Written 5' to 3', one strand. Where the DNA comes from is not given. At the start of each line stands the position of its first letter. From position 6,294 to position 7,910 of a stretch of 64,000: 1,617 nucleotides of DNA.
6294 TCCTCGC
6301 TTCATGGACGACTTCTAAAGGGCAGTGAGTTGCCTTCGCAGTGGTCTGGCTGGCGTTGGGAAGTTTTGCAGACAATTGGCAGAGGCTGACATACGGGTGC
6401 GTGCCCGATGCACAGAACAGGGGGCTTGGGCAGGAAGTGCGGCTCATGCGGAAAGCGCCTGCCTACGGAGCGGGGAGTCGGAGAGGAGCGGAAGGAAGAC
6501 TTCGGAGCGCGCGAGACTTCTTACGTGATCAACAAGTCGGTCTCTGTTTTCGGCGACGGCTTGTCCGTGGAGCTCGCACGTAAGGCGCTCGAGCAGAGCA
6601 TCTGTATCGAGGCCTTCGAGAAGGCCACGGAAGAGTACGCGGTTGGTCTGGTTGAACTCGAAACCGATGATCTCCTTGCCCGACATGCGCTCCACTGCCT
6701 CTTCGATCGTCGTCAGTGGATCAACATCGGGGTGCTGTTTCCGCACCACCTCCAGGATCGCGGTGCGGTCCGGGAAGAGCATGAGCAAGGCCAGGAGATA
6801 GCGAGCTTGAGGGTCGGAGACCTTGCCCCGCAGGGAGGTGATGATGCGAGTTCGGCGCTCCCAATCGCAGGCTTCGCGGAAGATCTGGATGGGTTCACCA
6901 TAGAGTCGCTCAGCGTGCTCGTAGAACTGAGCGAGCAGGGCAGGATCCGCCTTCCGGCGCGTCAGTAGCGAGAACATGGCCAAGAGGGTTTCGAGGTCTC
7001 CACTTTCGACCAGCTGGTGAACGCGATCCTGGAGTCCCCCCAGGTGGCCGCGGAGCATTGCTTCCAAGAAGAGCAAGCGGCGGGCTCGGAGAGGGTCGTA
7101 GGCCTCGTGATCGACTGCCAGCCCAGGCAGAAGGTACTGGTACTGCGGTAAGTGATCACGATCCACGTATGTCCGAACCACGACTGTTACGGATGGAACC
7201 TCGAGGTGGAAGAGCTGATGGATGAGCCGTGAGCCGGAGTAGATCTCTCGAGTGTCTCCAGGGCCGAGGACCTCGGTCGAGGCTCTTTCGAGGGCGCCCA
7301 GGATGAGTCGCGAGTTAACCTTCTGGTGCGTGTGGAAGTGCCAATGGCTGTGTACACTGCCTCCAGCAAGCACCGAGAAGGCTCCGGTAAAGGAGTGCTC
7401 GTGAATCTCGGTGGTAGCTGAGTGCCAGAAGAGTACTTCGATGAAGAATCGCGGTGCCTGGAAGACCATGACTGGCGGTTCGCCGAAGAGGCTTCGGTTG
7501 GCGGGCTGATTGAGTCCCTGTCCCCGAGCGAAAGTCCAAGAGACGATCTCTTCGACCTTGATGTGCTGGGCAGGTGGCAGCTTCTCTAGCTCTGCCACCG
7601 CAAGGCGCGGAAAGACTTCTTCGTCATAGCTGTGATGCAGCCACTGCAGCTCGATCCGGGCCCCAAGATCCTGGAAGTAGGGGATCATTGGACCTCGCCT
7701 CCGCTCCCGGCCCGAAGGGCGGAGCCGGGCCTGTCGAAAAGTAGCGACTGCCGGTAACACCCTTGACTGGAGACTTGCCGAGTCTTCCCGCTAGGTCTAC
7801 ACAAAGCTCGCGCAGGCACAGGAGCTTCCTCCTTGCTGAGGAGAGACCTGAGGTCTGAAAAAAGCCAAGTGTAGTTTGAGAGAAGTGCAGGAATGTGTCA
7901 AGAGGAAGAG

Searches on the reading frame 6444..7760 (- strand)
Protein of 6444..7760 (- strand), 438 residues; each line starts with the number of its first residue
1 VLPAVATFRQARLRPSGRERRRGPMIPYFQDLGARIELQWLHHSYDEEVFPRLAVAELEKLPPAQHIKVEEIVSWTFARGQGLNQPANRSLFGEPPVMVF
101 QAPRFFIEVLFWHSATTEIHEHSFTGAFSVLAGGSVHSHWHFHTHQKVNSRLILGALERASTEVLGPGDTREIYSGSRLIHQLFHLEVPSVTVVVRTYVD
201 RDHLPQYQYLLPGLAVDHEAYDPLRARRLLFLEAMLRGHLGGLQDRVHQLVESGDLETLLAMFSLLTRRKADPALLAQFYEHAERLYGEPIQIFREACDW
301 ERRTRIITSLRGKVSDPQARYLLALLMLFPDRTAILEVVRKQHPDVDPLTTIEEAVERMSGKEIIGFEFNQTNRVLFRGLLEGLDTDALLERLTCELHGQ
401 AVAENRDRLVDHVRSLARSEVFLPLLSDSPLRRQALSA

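Call 6: search_protein_families(library=ncbifam, proteins=[window:6444-7760:-], max_evalue=0.01)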
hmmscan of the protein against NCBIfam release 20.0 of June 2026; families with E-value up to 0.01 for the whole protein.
window:6444-7760:- (438 aa): 0 families

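Call 7: search_protein_families(library=pfam, proteins=[window:6444-7760:-], max_evalue=0.01)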
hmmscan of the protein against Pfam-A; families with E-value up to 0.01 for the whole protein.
window:6444-7760:- (438 aa): 0 families

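Call 70: search_protein_families(library=ncbifam, proteins=[window:6444-7760:-], max_evalue=0.001)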
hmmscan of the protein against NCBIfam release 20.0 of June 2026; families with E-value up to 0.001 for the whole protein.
window:6444-7760:- (438 aa): 0 families

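Call 75: find_homologous_proteins(query=window:6444-7760:-)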
Query window:6444-7760:- (438 aa): 174 proteins with E <= 0.001 among 8000 candidates; the best 120 are listed.
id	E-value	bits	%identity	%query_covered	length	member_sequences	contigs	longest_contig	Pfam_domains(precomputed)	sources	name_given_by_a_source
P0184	4.0e-275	930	100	95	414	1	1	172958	-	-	-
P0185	3.2e-159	549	59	95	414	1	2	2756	-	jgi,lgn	jgi:hypothetical protein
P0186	3.7e-159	548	59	95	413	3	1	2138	-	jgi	jgi:hypothetical protein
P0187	1.3e-158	547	59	94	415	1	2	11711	-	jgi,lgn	jgi:hypothetical protein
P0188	3.4e-158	545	59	94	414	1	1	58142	-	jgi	jgi:hypothetical protein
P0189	5.2e-158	545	59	95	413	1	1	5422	-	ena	-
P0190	1.1e-157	544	57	95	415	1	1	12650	-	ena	-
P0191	1.6e-157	543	57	94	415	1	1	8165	-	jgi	jgi:hypothetical protein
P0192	2.9e-157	542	61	94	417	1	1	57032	-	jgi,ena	jgi:hypothetical protein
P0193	3.3e-157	542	57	95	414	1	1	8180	-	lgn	-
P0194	3.4e-157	542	58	95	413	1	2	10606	-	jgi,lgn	jgi:hypothetical protein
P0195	3.6e-157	542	59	95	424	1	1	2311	-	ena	-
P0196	4.5e-157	542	59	93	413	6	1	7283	-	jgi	jgi:hypothetical protein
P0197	4.7e-157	541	59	95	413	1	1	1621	-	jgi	jgi:hypothetical protein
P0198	5.9e-157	541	58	95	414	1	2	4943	-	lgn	-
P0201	8.7e-157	541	59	95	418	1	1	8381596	-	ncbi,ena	-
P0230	1.3e-152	527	58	94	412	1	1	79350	-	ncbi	ncbi:MAG: hypothetical protein ACJ76Y_16455 [Thermoanaerobaculia bacterium]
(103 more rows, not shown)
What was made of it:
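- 6444..7688 (-): ORF-C, part of a neighbouring, separate module. It has a thiol-dioxygenase-like cupin domain followed by a helical domain. 174 homologues at 52-61% identity (call 75).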

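Call 76: find_encoding_contigs(protein=P0201, flank=8000, max_places=1)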
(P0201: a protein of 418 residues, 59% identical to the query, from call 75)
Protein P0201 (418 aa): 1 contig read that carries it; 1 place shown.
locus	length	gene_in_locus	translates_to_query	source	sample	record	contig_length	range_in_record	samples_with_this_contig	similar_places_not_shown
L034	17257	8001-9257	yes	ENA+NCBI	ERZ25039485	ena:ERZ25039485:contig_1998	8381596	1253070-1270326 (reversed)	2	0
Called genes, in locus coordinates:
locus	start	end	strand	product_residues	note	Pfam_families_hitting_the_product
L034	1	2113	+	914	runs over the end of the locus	-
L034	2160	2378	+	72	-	-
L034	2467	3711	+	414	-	PF08007:JmjC_2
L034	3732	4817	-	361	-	PF14028:Lant_dehydr_C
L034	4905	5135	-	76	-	-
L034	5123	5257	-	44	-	-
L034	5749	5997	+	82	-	-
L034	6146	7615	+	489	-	PF04055:Radical_SAM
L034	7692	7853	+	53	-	-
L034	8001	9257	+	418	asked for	-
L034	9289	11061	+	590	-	PF02543:Carbam_trans_N, PF16861:Carbam_trans_C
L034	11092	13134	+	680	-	-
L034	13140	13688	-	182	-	PF00027:cNMP_binding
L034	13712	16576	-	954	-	PF00664:ABC_membrane, PF00005:ABC_tran, PF02463:SMC_N (faint)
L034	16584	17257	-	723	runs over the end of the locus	PF03412:Peptidase_C39, PF00664:ABC_membrane, PF00005:ABC_tran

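Call 77: find_encoding_contigs(protein=P0230, flank=8000, max_places=1)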
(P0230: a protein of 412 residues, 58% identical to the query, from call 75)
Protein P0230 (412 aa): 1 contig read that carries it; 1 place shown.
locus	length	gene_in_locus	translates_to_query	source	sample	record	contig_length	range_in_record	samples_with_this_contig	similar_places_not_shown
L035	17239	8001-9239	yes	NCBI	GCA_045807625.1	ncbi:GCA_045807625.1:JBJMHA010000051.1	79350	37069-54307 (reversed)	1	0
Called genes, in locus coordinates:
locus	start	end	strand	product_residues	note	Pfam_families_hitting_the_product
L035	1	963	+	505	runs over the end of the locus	PF02321:OEP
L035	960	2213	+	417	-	PF00364:Biotin_lipoyl (faint), PF25973:BSH_CzcB (faint), PF25984:BSH_YknX (faint)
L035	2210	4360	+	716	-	PF03412:Peptidase_C39, PF00664:ABC_membrane, PF00005:ABC_tran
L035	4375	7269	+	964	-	PF00664:ABC_membrane, PF00005:ABC_tran, PF02463:SMC_N (faint)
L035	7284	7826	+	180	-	PF00027:cNMP_binding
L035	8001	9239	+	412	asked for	-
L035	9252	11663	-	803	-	PF12704:MacB_PCD, PF02687:FtsX, PF12704:MacB_PCD, PF02687:FtsX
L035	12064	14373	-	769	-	PF02310:B12-binding (weak), PF04055:Radical_SAM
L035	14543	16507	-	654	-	PF13472:Lipase_GDSL_2 (faint)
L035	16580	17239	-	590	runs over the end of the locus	PF02543:Carbam_trans_N, PF16861:Carbam_trans_C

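Call 99: predict_structure(alignment_id=A2)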
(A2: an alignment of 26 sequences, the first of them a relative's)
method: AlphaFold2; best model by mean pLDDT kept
length: 414 residues; sequences in the alignment: 26
mean_pLDDT: 82.9   pTM: 0.75
mean pLDDT of the five models: 82.9, 81.6, 68.7, 68.0, 67.8
residues with pLDDT >= 90: 175; 70-90: 168; 50-70: 46; < 50: 25
segments of 3 or more residues with pLDDT < 50: 65-68, 179-195
pLDDT, mean of each block of 10 residues (from residue 1): 94 95 92 95 92 78 57 86 83 63 89 74 77 80 87 57 72 66 40 58 87 88 92 91 87 95 94 87 88 93 91 94 94 86 88 92 91 77 88 89 81 59
secondary structure, 60 per line:
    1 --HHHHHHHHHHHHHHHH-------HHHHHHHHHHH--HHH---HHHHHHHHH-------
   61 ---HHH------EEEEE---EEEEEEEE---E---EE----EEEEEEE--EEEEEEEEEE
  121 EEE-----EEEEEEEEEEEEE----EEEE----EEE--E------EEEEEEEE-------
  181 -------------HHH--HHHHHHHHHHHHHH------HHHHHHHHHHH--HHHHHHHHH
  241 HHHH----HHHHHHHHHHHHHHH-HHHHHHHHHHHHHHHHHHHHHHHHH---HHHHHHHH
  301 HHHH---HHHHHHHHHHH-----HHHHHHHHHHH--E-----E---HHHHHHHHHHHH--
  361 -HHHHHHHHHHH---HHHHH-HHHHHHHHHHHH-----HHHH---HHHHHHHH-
elements in order: H3-18 H26-36 H45-53 E73-77 E81-88 E102-108 E111-123 E129-141 E146-149 E154-156 E166-173 H199-212 H219-229 H232-244 H249-263 H265-289 H293-304 H308-318 H324-334 H347-358 H362-372 H376-380 H382-393 H399-402 H406-413

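Call 101: fold_search(model_id=the predicted structure, library=pdb)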
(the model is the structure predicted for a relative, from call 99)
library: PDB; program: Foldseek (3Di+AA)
matches with E <= 10: 1038; with E <= 0.001: 26
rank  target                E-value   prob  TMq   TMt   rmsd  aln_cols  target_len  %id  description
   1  6xb9_I                1.3e-04  1.00  0.23  0.46   9.5       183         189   17  Crystal structure of Azotobacter vinelandii 3-mercaptopropionic acid dioxygenase in complex with 3-hydroxypropionic ac (released 2021-03-03)
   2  3eqe_A                1.6e-04  1.00  0.20  0.47   8.8       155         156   14  Crystal structure of the YubC protein from Bacillus subtilis. Northeast Structural Genomics Consortium target SR112. (released 2008-10-14)
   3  4qm9_B                1.7e-04  1.00  0.20  0.47   8.9       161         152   12  Crystal Structure of a Putative Cysteine Dioxygenase From Bacillus subtilis with Cys-bound (released 2014-11-19)
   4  6xb9_B                2.1e-04  1.00  0.23  0.45   9.6       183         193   17  Crystal structure of Azotobacter vinelandii 3-mercaptopropionic acid dioxygenase in complex with 3-hydroxypropionic ac (released 2021-03-03)
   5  4qma                  2.5e-04  1.00  0.30  0.59   7.9       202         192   15  Crystal Structure of a Putative Cysteine Dioxygnase From Ralstonia eutropha: An Alternative Modeling of 2GM6 from JCSG T (released 2014-11-26)
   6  4xfa                  2.5e-04  1.00  0.19  0.39  11.0       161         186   17  cysteine dioxygenase variant - Y157F at pH 8.0 in complex with homocysteine (released 2016-02-24)
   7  6xb9_A                3.1e-04  1.00  0.28  0.56   5.9       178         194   17  Crystal structure of Azotobacter vinelandii 3-mercaptopropionic acid dioxygenase in complex with 3-hydroxypropionic ac (released 2021-03-03)
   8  6xb9_C                3.1e-04  1.00  0.23  0.45   9.6       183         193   17  Crystal structure of Azotobacter vinelandii 3-mercaptopropionic acid dioxygenase in complex with 3-hydroxypropionic ac (released 2021-03-03)
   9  6u4l                  3.1e-04  1.00  0.18  0.35  11.4       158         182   15  cysteine dioxygenase variant - C93E (released 2020-07-08)
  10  4z82                  3.3e-04  1.00  0.19  0.36  11.3       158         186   17  Cysteine bound rat cysteine dioxygenase C164S variant at pH 8.1 (released 2016-06-01)
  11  3eqe_B                3.5e-04  1.00  0.24  0.58   5.1       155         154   13  Crystal structure of the YubC protein from Bacillus subtilis. Northeast Structural Genomics Consortium target SR112. (released 2008-10-14)
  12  4qm9_A                3.6e-04  1.00  0.24  0.57   4.8       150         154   15  Crystal Structure of a Putative Cysteine Dioxygenase From Bacillus subtilis with Cys-bound (released 2014-11-19)
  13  5efu                  3.8e-04  1.00  0.20  0.41  10.8       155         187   17  Resting state of rat cysteine dioxygenase H155Q variant (released 2016-10-26)
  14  4ysf                  4.0e-04  1.00  0.19  0.36  11.0       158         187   16  Resting state of rat cysteine dioxygenase H155N variant (released 2016-07-20)
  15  4tlf_A                4.4e-04  1.00  0.30  0.59   5.6       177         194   13  Crystal structure of Thiol dioxygenase from Pseudomonas aeruginosa (released 2015-06-17)
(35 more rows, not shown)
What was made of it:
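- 6444..7688 (-): Foldseek hits are all thiol dioxygenases (call 101).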
